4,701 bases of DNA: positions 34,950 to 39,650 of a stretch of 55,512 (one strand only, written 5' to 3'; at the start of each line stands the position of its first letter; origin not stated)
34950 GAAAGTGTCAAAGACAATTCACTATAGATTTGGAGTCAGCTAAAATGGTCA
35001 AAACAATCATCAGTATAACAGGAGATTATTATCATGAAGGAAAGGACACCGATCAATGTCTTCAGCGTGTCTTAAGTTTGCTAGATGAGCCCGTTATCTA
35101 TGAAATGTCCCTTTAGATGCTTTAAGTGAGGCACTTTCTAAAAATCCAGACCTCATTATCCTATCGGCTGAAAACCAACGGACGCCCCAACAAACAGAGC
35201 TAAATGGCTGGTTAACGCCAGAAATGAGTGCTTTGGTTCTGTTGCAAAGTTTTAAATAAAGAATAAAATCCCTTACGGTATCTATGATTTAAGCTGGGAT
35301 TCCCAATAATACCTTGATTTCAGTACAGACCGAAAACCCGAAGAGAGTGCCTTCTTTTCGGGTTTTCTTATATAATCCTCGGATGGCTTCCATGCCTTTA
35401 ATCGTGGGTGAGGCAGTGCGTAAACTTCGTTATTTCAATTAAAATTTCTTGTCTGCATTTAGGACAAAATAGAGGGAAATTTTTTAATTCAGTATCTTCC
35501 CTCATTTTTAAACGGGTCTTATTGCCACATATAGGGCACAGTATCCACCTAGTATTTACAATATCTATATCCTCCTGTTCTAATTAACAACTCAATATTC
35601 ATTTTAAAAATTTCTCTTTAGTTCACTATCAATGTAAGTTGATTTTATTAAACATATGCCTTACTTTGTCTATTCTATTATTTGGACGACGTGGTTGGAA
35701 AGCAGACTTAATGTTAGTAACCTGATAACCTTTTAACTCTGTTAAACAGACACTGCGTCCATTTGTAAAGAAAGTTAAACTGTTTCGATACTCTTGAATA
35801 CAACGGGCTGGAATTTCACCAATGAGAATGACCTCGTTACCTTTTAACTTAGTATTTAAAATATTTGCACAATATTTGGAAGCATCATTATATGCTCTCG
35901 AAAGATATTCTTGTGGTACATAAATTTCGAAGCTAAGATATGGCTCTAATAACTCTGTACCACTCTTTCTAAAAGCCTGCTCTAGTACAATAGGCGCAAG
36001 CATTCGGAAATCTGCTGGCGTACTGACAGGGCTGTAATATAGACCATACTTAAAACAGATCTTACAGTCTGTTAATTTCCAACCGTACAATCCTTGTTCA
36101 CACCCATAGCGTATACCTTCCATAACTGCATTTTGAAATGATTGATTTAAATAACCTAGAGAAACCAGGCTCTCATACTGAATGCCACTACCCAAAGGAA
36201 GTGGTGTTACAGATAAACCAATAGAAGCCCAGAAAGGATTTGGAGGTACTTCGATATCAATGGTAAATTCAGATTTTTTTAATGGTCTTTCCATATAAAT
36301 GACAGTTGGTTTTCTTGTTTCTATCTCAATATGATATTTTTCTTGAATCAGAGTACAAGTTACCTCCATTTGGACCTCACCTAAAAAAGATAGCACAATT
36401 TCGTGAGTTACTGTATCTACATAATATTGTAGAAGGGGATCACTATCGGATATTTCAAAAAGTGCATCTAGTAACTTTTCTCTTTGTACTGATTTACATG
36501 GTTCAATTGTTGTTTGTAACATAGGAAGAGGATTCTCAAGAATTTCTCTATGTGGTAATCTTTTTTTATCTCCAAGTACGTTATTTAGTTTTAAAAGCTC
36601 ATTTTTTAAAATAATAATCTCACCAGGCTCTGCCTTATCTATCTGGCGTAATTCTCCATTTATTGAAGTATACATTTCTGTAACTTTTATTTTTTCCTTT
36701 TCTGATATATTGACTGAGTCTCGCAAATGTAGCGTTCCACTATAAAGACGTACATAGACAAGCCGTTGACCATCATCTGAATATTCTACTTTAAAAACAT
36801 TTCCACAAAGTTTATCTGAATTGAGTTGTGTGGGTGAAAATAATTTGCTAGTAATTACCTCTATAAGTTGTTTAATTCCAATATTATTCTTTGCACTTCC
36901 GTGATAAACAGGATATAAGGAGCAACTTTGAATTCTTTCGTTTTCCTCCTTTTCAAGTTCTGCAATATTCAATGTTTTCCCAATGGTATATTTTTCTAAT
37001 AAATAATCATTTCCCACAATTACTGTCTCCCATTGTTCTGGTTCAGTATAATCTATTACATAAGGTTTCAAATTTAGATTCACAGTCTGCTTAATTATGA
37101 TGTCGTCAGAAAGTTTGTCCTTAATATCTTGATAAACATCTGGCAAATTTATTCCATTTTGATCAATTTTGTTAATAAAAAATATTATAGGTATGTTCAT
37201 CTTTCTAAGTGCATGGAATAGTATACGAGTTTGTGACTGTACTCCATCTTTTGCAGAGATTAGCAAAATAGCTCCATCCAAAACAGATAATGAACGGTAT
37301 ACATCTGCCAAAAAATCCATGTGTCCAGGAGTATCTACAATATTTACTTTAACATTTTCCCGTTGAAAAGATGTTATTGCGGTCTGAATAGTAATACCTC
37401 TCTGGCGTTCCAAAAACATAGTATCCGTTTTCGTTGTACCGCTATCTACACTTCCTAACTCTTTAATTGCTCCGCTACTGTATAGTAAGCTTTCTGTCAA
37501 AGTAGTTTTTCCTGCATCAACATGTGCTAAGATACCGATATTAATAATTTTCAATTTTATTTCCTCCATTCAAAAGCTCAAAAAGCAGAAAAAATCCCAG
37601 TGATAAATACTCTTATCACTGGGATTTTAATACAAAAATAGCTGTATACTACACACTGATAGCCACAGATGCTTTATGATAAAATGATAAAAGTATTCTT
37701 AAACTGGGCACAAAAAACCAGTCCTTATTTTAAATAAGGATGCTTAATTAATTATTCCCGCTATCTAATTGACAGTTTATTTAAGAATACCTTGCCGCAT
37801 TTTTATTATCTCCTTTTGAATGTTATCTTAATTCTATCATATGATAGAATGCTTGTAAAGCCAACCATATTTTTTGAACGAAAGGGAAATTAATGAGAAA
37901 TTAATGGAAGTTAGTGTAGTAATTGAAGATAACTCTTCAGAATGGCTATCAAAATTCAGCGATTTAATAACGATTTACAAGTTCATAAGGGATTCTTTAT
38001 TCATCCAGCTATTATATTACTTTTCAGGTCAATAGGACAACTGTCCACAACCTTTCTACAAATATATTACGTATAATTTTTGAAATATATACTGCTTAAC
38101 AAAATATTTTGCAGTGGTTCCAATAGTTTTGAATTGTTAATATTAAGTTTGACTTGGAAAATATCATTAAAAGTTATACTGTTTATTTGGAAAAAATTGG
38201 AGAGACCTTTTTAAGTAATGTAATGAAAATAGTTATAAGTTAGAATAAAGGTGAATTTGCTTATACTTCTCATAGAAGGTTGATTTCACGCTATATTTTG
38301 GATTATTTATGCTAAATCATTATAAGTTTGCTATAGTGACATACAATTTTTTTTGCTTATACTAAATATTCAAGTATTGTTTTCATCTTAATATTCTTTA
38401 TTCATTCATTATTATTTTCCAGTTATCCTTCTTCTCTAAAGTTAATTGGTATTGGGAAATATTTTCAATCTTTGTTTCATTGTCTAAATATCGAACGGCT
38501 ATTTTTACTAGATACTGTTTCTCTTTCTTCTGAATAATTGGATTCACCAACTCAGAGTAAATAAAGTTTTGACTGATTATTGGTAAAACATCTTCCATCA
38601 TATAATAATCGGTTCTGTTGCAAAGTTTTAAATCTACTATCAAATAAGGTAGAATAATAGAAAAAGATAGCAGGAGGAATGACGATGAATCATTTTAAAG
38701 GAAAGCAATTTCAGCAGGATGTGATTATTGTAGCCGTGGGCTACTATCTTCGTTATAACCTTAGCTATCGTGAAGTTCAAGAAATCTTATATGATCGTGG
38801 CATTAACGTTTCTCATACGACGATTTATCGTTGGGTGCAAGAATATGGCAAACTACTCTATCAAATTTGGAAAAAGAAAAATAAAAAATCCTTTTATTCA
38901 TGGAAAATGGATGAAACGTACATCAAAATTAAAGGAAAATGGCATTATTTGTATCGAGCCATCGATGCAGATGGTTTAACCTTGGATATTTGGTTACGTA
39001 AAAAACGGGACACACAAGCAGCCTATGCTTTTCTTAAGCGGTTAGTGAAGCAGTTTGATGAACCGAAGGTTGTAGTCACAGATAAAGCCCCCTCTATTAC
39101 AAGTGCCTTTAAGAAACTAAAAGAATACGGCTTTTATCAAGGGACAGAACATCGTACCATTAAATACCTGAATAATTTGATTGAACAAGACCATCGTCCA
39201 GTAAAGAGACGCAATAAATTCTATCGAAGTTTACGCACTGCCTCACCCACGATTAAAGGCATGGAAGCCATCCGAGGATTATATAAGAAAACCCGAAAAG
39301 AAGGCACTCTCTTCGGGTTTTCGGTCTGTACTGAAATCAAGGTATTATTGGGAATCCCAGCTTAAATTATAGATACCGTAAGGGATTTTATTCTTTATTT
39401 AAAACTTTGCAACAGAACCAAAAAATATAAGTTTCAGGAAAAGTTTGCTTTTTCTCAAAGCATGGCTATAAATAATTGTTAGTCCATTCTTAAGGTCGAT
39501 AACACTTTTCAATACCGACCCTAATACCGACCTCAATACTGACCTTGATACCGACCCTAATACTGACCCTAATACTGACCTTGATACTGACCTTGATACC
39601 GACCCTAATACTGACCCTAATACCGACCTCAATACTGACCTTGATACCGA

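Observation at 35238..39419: tet(S) with leader attenuator on a polysaccharide/metal-resistance plasmid, bracketed by IS1216 sequences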

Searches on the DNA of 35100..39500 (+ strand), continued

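Call 19: search_rna_families(source=window, start=37500, end=37900, threshold=evalue, max_evalue=0.01, show_alignments=1)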
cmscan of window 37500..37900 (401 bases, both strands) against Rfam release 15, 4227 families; matches with E-value up to 0.01: 1.
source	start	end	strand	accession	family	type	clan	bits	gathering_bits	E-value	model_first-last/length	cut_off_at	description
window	37610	37773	-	RF02864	sRNA_0030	Gene; sRNA;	-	80.1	123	2.2e-16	1-165/165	no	Enterococcus sRNA 30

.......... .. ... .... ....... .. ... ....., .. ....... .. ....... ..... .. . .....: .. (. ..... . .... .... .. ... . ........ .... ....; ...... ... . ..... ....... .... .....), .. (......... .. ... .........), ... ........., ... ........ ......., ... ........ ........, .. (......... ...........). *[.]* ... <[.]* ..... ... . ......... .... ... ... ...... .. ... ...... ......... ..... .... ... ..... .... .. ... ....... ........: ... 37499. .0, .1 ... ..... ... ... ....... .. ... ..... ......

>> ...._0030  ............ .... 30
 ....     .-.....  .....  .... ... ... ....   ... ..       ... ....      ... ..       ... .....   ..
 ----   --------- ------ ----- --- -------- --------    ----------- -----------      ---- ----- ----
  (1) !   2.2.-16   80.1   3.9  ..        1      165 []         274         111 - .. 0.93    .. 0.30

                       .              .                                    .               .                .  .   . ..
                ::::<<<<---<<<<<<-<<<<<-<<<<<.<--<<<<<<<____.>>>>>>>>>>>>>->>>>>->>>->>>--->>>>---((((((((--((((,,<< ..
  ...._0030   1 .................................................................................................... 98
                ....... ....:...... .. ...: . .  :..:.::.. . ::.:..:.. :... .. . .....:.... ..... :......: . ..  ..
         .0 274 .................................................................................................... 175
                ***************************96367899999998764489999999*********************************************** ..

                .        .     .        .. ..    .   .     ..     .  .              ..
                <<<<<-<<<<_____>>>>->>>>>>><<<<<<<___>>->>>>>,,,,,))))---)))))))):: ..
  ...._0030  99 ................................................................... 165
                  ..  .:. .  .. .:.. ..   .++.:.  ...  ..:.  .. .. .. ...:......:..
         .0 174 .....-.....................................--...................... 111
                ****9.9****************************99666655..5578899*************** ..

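Call 22: search_dna_similar(query=window:37450-37870:-, collection=plasmids, mode=distant, rows=spread, max_rows=30)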
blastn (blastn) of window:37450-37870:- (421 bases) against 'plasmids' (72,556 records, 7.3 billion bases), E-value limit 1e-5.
Records with a match: 923; places in all: 938; records where one place covers at least 80% of the query: 815.
Best place of each record, by identity: >=99% 54; 80-90% 112; 60-80% 757.
By first word of the organism name: Enterococcus 282; Escherichia 215; Campylobacter 171; Salmonella 51; Clostridium 33; Neisseria 26; Lactococcus 20; Staphylococcus 13; Vibrio 13; Ligilactobacillus 11; and 26 more.
By predicted mobility (MOB-suite, as given by PLSDB): conjugative 450; mobilizable 336; non-mobilizable 137.
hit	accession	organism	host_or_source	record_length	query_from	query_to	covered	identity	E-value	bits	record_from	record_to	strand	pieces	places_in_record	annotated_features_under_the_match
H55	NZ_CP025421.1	Streptococcus parauberis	Paralichthys olivaceus,bacteria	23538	1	421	100%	100.0%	0e+0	760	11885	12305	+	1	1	tet(S): tetracycline-resistant ribosomal protection protein | tet(S): tetracycline resistance ribosomal protection protein Tet(S)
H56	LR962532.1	Enterococcus faecalis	-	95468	1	421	100%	100.0%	0e+0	760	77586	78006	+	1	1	tet(S): tetracycline-resistant ribosomal protection protein | tet(S): tetracycline resistance ribosomal protection protein Tet(S)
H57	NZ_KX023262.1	Escherichia coli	chicken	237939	11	420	97%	79.6%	2e-93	350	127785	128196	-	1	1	tet(M): tetracycline resistance ribosomal protection protein Tet(M)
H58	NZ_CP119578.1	Escherichia coli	broiler,mixed culture,liver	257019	11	420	97%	79.3%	2e-92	345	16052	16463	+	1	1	tetracycline resistance determinant leader peptide | tet(M): tetracycline resistance ribosomal protection protein Tet(M)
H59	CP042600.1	Escherichia coli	Sus scrofa domesticus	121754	11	420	97%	79.3%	3e-91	342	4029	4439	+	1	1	tetracycline resistance determinant leader peptide | tet(M): tetracycline-resistant ribosomal protection protein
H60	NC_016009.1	Enterococcus faecium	cheese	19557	11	420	97%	79.1%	1e-90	341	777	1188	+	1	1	tetracycline resistance determinant leader peptide | tet(M): tetracycline resistance ribosomal protection protein Tet(M)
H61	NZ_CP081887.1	Escherichia coli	cell culture,sludge from the aeration ...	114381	11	420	97%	79.1%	1e-90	341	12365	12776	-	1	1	tetracycline resistance determinant leader peptide | tet(M): tetracycline resistance ribosomal protection protein Tet(M)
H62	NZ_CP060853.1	Salmonella enterica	Homo sapiens,feces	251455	11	420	97%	79.1%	1e-90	341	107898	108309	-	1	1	tetracycline resistance determinant leader peptide | tet(M): tetracycline resistance ribosomal protection protein Tet(M)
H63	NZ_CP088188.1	Enterococcus hirae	Sus scrofa domesticus,whole ...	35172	11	420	97%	79.1%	1e-90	341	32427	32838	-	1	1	tetracycline resistance determinant leader peptide | tet(M): tetracycline resistance ribosomal protection protein Tet(M)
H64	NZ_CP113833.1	Enterococcus faecalis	Chicken,cell cuture,Anaerobic digestion ...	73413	11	420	97%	79.1%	1e-90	341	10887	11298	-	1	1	tetracycline resistance determinant leader peptide | tet(M): tetracycline resistance ribosomal protection protein Tet(M)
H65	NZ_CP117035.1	Salmonella enterica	pig,feces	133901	11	420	97%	79.1%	1e-90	341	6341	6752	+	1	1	tetracycline resistance determinant leader peptide | tet(M): tetracycline resistance ribosomal protection protein Tet(M)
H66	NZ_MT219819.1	Escherichia coli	-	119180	11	420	97%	79.1%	1e-90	341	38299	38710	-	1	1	tetracycline resistance determinant leader peptide | tet(M): tetracycline resistance ribosomal protection protein Tet(M)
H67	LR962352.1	Enterococcus faecalis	-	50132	11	420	97%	79.1%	1e-90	341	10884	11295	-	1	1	tet(M): tetracycline resistance ribosomal protection protein Tet(M)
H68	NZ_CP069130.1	Enterococcus faecalis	mixed culture,swine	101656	11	420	97%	79.1%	1e-90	341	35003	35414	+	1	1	tetracycline resistance determinant leader peptide | tet(M): tetracycline resistance ribosomal protection protein Tet(M)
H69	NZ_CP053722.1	Escherichia coli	pig,cell culture,slaughterhouse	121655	11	420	97%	79.1%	1e-90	341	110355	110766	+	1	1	tetracycline resistance determinant leader peptide | tet(M): tetracycline resistance ribosomal protection protein Tet(M)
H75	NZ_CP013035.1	Campylobacter coli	beef liver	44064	56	420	87%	72.6%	3e-46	192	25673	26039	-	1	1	tet(O): tetracycline resistance ribosomal protection protein Tet(O)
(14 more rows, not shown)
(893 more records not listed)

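Call 23: get_annotated_region(hit=H60, flank=300)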
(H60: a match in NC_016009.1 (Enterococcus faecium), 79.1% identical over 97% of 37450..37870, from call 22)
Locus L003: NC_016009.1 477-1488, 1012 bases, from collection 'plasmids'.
description: Enterococcus faecium plasmid pM7M2, complete sequence
organism: Enterococcus faecium (NCBI taxid 1352)
taxonomy: Bacteria; Bacillota; Bacilli; Lactobacillales; Enterococcaceae; Enterococcus; Enterococcus faecium
host: -; source: cheese; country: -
typing (MOB-suite, as given by PLSDB): mobilizable; replicon rep_cluster_185; relaxase MOBV
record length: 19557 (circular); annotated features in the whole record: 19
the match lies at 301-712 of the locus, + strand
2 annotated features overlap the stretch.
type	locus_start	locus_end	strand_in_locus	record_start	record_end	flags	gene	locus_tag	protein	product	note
CDS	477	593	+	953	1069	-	-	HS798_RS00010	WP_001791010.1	tetracycline resistance determinant leader peptide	-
predicted_resistance_gene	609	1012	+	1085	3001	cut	tet(M)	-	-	tetracycline resistance ribosomal protection protein Tet(M)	predicted by amrfinderplus; class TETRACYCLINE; identity 100.0%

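Call 24: get_annotated_region(hit=H75, flank=300)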
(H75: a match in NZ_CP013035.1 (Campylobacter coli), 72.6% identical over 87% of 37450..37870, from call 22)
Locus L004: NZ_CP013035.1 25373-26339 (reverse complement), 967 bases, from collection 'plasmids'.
description: Campylobacter coli strain HC2-48 plasmid pccdm1, complete sequence
organism: Campylobacter coli (NCBI taxid 195)
taxonomy: Bacteria; Campylobacterota; Epsilonproteobacteria; Campylobacterales; Campylobacteraceae; Campylobacter; Campylobacter coli
host: -; source: beef liver; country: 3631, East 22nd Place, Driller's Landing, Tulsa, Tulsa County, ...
typing (MOB-suite, as given by PLSDB): conjugative; replicon rep_cluster_475; relaxase MOBP; mating-pair formation MPF_T
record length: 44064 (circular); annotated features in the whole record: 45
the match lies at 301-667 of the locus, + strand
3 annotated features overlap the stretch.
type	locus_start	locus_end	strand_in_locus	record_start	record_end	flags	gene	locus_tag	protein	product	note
CDS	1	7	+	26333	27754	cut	-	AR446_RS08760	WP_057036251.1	hypothetical protein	-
CDS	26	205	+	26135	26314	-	-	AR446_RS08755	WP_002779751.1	hypothetical protein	-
predicted_resistance_gene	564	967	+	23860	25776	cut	tet(O)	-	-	tetracycline resistance ribosomal protection protein Tet(O)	predicted by amrfinderplus; class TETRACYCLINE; identity 99.06%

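Call 35: search_dna_similar(query=window:35150-35520:+, collection=plasmids, mode=near, max_rows=15)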
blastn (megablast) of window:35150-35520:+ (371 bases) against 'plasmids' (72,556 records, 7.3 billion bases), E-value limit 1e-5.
Records with a match: 1924; places in all: 7541; records where one place covers at least 80% of the query: 0.
Best place of each record, by identity: >=99% 228; 95-99% 1597; 90-95% 23; 80-90% 76.
By first word of the organism name: Enterococcus 1518; Lactococcus 192; Listeria 88; Staphylococcus 23; Ligilactobacillus 20; Streptococcus 20; Vagococcus 15; Tetragenococcus 12; Pediococcus 8; Latilactobacillus 8; and 12 more.
By predicted mobility (MOB-suite, as given by PLSDB): mobilizable 798; non-mobilizable 674; conjugative 452.
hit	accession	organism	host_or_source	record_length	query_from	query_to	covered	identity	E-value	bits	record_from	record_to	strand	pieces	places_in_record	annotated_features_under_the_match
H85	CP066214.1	Enterococcus faecium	Homo sapiens,Digestive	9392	70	283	58%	97.2%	4e-98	364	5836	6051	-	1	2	IS6 family transposase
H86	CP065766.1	Enterococcus faecium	Homo sapiens,urine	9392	70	283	58%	97.2%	4e-98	364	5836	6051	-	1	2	IS6 family transposase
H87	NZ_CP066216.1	Enterococcus faecium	Homo sapiens,Digestive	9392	70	283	58%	97.2%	4e-98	364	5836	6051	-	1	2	IS6-like element IS1216 family transposase | Abi family protein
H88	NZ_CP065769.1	Enterococcus faecium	Homo sapiens,urine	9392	70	283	58%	97.2%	4e-98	364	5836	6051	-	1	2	IS6-like element IS1216 family transposase | Abi family protein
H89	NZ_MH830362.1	Enterococcus faecalis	-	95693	70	280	57%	97.6%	5e-97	361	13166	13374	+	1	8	IS6-like element IS1216 family transposase | BtrH N-terminal domain-containing protein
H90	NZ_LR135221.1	Enterococcus faecium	-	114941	71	283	57%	96.3%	1e-93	350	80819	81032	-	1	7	IS6-like element IS1216 family transposase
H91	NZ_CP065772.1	Enterococcus faecium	Homo sapiens,Digestive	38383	71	280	57%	97.6%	5e-97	361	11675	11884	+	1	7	IS6-like element IS1216 family transposase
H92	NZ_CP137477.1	Enterococcus faecium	Chicken,feces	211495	72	283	57%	96.7%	8e-95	353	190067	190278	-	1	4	IS6-like element IS1216 family transposase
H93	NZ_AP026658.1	Enterococcus faecium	Homo sapiens,urine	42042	73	283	57%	96.7%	3e-94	351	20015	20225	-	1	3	hypothetical protein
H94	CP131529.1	Enterococcus faecium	Homo sapiens,blood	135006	73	283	57%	96.7%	3e-94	351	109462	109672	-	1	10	none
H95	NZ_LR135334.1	Enterococcus faecium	-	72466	71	280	57%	96.7%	1e-93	350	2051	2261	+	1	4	IS6-like element IS1216 family transposase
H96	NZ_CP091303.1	Enterococcus faecium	Homo sapiens,Fecal Swap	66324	74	283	57%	96.2%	5e-92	344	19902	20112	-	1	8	IS6-like element IS1216 family transposase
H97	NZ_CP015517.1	Enterococcus hirae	retail raw meat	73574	73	280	56%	97.1%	3e-94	351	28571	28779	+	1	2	IS6-like element IS1216 family transposase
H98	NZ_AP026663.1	Enterococcus faecium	Homo sapiens,urine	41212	73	280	56%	97.1%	3e-94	351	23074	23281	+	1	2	IS6-like element IS1216 family transposase | hypothetical protein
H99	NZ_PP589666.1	Lactococcus sp.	Bacterial culture,Dairy environment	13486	71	280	57%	95.7%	2e-90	339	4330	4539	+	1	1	IS6-like element IS1216 family transposase | mobC: plasmid mobilization relaxosome protein MobC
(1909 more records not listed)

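Call 48: search_dna_similar(query=window:37690-37835:-, collection=plasmids, mode=distant, rows=spread, max_rows=40, max_evalue=0.001)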
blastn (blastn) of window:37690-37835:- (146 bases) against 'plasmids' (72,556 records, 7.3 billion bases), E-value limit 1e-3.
Records with a match: 837; places in all: 842; records where one place covers at least 80% of the query: 831.
Best place of each record, by identity: >=99% 53; 95-99% 1; 90-95% 1; 80-90% 767; 60-80% 15.
By first word of the organism name: Enterococcus 282; Escherichia 205; Campylobacter 171; Salmonella 43; Neisseria 26; Lactococcus 20; Staphylococcus 13; Ligilactobacillus 11; Klebsiella 10; Streptococcus 9; and 20 more.
By predicted mobility (MOB-suite, as given by PLSDB): conjugative 423; mobilizable 291; non-mobilizable 123.
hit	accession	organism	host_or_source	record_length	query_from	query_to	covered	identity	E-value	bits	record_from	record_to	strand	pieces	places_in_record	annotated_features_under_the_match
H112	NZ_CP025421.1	Streptococcus parauberis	Paralichthys olivaceus,bacteria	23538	1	146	100%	100.0%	2e-68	264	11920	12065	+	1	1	none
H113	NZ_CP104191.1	Streptococcus parauberis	Paralichthys olivaceus,Diseased olive ...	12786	1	146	100%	100.0%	2e-68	264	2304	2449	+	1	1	none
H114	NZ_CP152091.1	Enterococcus faecium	Homo sapiens,blood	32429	1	146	100%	100.0%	2e-68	264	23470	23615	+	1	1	none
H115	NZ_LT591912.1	Neisseria gonorrhoeae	-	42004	15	146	90%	84.1%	2e-31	141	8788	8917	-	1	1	none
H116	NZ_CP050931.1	Neisseria gonorrhoeae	Homo sapiens,Urethral discharge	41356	15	146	90%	84.1%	2e-31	141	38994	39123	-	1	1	none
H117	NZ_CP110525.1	Klebsiella pneumoniae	natural water sources close by farm or ...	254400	15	146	90%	84.1%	2e-31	141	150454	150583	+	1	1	none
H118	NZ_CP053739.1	Escherichia coli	pig,cell culture,slaughterhouse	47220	15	146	90%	84.1%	2e-31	141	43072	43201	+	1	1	none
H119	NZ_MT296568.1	Neisseria gonorrhoeae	-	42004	15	146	90%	84.1%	2e-31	141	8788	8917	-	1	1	none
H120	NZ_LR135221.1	Enterococcus faecium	-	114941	15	146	90%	83.3%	7e-30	137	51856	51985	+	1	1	none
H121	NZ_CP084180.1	Enterococcus faecium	Homo sapiens,hematoma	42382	15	146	90%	83.3%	7e-30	137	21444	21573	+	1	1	none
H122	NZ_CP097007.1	Enterococcus faecalis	whole organism,pet food (BARF)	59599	15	146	90%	83.3%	7e-30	137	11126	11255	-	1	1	none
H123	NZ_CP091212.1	Enterococcus faecium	Homo sapiens,whole organism,fecal sample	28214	15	146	90%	83.3%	7e-30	137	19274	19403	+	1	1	none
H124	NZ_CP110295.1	Enterococcus faecium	piglet,cell culture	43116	15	146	90%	83.3%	7e-30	137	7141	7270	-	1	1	none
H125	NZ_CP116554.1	Enterococcus faecalis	Bos taurus,whole organism,fecal sample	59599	15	146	90%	83.3%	7e-30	137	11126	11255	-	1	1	none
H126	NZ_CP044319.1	Enterococcus faecium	Homo sapiens,Rectal swab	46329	15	146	90%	83.3%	7e-30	137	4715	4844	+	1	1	none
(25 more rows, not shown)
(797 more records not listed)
